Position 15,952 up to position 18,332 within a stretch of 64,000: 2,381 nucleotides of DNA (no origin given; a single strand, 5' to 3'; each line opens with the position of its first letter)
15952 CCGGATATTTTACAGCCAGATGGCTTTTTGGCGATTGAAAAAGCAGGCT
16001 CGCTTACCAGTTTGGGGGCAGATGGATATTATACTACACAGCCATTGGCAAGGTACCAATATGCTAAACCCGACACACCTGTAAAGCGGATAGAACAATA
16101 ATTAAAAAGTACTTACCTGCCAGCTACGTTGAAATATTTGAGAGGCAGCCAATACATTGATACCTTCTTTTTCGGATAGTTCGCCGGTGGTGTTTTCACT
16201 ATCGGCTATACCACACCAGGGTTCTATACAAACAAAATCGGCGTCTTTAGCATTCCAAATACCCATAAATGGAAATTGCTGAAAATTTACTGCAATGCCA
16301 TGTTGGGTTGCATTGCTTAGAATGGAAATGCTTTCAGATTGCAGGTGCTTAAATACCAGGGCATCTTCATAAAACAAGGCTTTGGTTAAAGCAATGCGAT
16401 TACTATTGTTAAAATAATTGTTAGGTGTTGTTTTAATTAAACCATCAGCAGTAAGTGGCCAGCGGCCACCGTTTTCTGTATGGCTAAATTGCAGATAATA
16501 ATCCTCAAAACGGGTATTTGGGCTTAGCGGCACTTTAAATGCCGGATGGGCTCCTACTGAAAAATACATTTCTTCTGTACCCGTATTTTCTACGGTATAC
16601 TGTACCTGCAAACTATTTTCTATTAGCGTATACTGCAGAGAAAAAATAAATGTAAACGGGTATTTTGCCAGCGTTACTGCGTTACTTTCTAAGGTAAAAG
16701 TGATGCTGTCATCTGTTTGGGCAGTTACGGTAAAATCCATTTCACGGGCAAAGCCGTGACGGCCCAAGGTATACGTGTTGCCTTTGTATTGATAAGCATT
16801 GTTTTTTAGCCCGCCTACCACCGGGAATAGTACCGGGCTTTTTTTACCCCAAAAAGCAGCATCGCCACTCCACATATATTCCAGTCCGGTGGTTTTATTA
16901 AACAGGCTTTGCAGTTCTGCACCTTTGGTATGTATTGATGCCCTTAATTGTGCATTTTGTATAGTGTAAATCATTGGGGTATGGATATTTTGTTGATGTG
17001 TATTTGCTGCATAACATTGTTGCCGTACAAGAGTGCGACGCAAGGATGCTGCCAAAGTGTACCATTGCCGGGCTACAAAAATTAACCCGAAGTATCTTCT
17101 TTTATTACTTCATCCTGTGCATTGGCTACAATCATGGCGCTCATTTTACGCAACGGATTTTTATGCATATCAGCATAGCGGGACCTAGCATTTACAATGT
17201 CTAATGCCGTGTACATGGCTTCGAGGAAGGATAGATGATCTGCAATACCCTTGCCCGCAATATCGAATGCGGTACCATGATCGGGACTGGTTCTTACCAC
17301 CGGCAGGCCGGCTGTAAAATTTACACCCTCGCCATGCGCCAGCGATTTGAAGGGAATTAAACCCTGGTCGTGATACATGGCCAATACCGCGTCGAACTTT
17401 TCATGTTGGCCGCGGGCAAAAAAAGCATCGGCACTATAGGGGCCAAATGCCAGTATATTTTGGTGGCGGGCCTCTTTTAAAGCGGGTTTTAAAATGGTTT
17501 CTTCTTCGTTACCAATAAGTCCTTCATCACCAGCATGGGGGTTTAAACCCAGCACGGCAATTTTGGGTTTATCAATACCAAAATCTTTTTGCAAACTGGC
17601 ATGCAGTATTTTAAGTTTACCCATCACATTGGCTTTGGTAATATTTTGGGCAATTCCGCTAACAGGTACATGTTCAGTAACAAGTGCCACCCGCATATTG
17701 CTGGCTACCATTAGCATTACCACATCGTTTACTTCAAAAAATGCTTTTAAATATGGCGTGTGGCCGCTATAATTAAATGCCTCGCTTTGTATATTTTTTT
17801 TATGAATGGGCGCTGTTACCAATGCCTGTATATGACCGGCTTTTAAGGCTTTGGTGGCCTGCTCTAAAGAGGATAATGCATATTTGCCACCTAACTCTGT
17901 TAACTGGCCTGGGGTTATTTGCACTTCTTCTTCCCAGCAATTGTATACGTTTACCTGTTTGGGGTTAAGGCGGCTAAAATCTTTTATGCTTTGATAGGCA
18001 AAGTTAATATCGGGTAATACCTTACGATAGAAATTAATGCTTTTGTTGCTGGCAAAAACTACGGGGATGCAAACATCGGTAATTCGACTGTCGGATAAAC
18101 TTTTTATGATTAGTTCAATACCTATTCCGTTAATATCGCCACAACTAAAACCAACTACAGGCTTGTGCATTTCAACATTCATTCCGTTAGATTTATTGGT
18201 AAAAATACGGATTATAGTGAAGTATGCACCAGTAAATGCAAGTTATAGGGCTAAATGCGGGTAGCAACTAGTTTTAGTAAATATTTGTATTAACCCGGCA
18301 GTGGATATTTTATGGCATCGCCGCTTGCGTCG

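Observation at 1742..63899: Hyper-abundant ~50-bp intergenic element, 28 copies in 64 kb (box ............, ~18-bp spacer, core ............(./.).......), in half and full palindromic forms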

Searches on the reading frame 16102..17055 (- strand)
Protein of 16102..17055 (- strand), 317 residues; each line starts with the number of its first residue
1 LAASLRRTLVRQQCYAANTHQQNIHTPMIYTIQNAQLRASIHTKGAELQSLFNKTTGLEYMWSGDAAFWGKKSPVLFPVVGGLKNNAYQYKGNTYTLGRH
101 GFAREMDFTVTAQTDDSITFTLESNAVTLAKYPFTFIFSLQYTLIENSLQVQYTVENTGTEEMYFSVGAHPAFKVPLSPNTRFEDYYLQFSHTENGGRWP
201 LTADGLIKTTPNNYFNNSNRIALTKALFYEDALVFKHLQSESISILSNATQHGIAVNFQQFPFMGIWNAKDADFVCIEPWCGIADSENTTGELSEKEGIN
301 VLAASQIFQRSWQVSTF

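Call 21: search_protein_families(library=pfam, proteins=[window:16102-17055:-], max_evalue=0.00001)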
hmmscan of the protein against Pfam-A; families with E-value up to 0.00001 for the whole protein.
window:16102-17055:- (317 aa): 1 family
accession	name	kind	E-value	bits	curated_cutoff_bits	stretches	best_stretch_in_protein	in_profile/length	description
PF01263.26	Aldose_epim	-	1e-30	107.6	27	1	29-283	2-268/299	Aldose 1-epimerase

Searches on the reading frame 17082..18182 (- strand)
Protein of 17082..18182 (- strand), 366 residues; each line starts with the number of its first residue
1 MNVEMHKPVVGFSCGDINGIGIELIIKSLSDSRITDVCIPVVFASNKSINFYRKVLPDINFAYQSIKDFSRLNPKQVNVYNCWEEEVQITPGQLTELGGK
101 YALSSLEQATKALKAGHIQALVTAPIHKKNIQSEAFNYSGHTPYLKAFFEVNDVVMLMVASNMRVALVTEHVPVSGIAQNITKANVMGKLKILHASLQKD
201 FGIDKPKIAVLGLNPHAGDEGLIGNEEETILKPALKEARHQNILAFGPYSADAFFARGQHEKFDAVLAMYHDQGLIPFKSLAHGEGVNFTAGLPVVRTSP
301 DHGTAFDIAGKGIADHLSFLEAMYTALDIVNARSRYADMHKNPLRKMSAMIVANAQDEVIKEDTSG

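Call 21: search_protein_families(library=pfam, proteins=[window:17082-18182:-], max_evalue=0.00001)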
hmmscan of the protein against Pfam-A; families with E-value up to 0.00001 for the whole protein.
window:17082-18182:- (366 aa): 1 family
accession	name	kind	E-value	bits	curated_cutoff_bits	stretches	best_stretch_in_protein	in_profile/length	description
PF04166.17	PdxA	-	6.6e-110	367.5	27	1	37-326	2-286/286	Pyridoxal phosphate biosynthetic protein PdxA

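Call 46: find_related_loci(query=window:17082-18182:-, collection=metagenome_contigs, flank=6000)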
Query window:17082-18182:- (366 aa) in metagenome_contigs; peptide patterns used: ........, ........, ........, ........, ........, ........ (x = any residue, [..] = any of these).
490 stretches matched a pattern; 422 encode a relative of the query (tblastn E <= 1e-3); the best 80 are kept; 80 distinct loci.
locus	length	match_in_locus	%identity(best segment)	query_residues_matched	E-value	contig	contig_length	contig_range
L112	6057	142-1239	87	1-366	0e+0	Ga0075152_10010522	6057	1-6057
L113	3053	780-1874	86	1-365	0e+0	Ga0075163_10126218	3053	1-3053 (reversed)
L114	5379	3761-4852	80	1-364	0e+0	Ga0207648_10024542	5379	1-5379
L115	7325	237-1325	81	1-363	0e+0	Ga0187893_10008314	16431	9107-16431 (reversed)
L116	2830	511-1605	80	1-365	0e+0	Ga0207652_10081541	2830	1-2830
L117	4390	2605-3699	80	1-365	0e+0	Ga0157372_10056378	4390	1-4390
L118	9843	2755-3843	79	3-365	0e+0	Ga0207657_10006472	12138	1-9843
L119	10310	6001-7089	79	3-365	0e+0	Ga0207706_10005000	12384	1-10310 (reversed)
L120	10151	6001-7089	79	1-363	0e+0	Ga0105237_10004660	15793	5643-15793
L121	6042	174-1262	79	1-363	0e+0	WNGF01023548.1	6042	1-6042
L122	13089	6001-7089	76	1-363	0e+0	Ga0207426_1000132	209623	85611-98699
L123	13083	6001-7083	74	1-362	0e+0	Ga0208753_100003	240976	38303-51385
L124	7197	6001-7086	73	1-363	0e+0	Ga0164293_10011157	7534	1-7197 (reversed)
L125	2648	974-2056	74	1-362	0e+0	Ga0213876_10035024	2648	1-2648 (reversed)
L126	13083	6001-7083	74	1-362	0e+0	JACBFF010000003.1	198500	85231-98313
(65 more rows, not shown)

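Call 58: find_encoding_contigs(protein=window:17082-18182:-, flank=2000, max_places=4)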
Protein window:17082-18182:- (366 aa): 1 contig read that carries it; 1 place shown.
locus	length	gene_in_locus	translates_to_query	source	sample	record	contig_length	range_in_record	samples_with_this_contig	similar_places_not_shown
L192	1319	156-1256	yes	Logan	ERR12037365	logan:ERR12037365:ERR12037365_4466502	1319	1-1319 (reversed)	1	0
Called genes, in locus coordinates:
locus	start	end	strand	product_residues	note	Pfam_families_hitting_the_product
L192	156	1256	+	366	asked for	PF04166:PdxA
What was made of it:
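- Tried and rejected: It is not on record beyond one short Logan contig (call 58).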
